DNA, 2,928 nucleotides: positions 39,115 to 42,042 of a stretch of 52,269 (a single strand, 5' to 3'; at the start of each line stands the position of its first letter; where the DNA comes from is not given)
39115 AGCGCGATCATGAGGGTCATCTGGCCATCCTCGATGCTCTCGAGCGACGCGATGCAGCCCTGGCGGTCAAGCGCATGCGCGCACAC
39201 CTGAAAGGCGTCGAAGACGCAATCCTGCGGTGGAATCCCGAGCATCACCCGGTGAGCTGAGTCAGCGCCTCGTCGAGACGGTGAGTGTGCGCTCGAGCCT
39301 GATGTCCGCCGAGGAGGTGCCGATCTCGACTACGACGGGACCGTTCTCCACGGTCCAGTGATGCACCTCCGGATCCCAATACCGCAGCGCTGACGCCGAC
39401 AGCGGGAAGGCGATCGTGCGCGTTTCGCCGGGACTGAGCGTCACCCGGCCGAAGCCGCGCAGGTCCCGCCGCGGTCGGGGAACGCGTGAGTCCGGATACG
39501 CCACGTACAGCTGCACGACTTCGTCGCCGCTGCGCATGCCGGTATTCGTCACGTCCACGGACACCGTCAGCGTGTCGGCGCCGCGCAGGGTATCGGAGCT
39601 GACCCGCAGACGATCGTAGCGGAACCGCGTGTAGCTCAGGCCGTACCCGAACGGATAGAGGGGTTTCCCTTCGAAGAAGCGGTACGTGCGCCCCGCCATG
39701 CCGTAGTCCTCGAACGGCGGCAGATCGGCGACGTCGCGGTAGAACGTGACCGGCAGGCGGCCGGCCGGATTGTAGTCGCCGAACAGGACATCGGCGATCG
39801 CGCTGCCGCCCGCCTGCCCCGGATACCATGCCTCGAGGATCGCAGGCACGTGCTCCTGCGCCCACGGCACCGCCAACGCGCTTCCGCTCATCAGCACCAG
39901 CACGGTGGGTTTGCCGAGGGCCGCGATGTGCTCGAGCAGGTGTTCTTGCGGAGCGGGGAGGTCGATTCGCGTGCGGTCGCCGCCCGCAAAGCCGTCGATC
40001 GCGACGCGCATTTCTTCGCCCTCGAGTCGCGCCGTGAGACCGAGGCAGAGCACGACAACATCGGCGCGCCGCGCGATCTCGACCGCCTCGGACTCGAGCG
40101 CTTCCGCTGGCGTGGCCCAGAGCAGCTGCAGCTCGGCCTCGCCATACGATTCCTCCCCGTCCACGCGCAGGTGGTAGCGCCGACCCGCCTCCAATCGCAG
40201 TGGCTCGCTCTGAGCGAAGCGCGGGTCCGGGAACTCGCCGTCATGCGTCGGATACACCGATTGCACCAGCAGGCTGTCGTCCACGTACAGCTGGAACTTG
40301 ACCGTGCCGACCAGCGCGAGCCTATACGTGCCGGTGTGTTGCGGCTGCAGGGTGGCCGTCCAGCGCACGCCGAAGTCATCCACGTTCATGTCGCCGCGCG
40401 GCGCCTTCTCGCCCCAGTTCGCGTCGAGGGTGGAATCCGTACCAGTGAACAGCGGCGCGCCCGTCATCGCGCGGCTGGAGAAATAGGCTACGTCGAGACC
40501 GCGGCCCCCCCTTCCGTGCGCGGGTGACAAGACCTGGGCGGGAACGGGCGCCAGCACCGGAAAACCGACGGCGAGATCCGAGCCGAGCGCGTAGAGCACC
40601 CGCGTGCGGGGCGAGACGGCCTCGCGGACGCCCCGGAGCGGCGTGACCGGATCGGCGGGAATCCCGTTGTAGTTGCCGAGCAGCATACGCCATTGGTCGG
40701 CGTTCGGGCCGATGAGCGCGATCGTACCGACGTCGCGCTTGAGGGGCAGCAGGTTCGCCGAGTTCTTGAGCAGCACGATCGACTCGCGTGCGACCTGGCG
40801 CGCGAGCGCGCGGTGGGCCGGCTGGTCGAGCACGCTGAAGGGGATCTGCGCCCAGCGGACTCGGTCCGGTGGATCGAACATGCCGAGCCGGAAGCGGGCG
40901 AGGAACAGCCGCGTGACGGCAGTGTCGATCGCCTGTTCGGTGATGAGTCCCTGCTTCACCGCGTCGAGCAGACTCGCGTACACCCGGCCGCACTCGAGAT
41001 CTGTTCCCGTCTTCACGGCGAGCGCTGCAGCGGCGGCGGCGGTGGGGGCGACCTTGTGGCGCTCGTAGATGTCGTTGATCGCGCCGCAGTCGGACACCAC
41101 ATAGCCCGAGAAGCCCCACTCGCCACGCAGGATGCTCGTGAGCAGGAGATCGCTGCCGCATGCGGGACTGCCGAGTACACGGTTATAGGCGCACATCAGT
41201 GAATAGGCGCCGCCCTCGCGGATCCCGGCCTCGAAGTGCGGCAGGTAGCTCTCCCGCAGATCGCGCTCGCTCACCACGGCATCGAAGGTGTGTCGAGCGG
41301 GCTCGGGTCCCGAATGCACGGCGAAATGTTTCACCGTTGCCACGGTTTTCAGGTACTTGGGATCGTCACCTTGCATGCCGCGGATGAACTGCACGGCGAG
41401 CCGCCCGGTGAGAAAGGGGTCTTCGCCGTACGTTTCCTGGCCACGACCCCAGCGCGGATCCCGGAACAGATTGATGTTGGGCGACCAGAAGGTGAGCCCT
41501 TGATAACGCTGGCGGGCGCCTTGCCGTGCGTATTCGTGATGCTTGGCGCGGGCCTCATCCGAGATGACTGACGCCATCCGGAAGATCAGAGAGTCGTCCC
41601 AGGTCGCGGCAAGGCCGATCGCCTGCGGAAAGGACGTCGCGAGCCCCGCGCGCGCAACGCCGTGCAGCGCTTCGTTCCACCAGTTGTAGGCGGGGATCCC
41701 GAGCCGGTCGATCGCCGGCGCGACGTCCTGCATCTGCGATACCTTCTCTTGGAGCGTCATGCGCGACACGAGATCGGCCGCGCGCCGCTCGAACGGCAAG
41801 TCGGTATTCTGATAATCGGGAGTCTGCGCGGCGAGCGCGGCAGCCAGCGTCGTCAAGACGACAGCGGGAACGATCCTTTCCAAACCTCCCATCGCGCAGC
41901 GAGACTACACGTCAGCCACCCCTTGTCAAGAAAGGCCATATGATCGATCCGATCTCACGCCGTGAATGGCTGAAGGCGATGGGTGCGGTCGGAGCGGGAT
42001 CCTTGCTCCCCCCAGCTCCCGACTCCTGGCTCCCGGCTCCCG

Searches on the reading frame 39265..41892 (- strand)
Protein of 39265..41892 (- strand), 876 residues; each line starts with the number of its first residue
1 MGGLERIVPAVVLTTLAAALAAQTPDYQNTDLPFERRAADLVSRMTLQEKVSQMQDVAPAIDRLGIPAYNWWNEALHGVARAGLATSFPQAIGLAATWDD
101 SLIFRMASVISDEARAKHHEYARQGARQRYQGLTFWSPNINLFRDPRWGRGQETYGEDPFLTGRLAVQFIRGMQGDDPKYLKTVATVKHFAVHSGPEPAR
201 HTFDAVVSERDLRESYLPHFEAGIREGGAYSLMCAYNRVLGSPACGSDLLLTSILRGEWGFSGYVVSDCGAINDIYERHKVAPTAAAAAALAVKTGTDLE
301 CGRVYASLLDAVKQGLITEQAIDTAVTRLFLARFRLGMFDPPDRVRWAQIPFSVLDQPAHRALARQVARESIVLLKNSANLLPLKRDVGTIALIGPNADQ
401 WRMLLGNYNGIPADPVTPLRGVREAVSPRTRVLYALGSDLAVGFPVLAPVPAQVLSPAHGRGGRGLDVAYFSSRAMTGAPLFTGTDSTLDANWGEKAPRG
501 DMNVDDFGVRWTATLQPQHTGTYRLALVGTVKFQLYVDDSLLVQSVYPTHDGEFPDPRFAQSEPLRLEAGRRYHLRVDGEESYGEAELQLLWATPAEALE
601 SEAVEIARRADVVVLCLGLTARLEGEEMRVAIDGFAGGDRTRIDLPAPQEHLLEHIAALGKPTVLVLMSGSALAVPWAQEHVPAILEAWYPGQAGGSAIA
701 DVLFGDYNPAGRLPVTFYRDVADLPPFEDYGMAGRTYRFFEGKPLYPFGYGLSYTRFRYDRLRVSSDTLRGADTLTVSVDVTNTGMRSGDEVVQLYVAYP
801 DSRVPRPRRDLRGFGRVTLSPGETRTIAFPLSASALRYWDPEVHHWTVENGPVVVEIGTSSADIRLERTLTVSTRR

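Call 4: search_protein_families(library=pfam, proteins=[window:39265-41892:-], max_evalue=1)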
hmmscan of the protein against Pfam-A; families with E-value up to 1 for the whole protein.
window:39265-41892:- (876 aa): 4 families
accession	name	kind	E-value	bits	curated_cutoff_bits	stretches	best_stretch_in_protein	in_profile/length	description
PF01915.27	Glyco_hydro_3_C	-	2.9e-60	204.1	31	1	372-754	1-200/200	Glycosyl hydrolase family 3 C-terminal domain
PF00933.27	Glyco_hydro_3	-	1.9e-46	159.4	27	1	48-329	45-313/316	Glycosyl hydrolase family 3 N terminal domain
PF14310.12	Fn3-like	-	1.7e-25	89.3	25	1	791-861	1-71/71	Fibronectin type III-like domain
PF07691.17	PA14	-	5.1e-15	56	24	1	465-596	4-137/147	PA14 domain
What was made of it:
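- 39262..41892 (-): Divergent GH3 + PA14 + Fn3-like gene, Xyl3A-like β-xylosidase. It is a neighbour in this window but not a conserved partner. Pfam (call 4).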

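Call 55: search_protein_families(library=ncbifam, proteins=[window:39265-41892:-], max_evalue=1e-10)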
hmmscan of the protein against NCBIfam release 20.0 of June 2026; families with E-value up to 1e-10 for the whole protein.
window:39265-41892:- (876 aa): 7 families
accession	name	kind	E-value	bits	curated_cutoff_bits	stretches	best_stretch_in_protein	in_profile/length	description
NF041776.1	xylosidase_Xyl3A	equivalog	3.9e-287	954.7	1250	1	23-868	2-843/846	xylan 1,4-beta-xylosidase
NF011678.0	PRK15098.1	equivalog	8.7e-139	464.2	666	2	48-440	86-464/765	beta-glucosidase BglX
NF041579.1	betaxyl_Flavo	equivalog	2.4e-138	462.3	1350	2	15-441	14-441/716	beta-xylosidase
NF052329.1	XyloArabinsidase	equivalog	3.6e-126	422.1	1050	2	50-409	75-413/750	beta-xylosidase/alpha-l-arabinosidase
NF052331.1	Bet13-16Glucosase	equivalog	4.3e-118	395.5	1330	2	63-411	72-412/750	exo-beta-d-1,3/1,6-glucosidase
NF041610.1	alph_arabinopyran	equivalog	1.6e-108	363.9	1300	2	596-872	377-653/738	exo-alpha-(1->6)-L-arabinopyranosidase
NF052330.1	BetGlucosiCelf0468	equivalog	4.2e-89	299.8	1300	1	82-866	51-816/817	beta-d-glucosidase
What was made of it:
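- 39262..41892 (-): NCBIfam xylosidase_Xyl3A scores 954 bits, below its 1250 cut-off (call 55).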
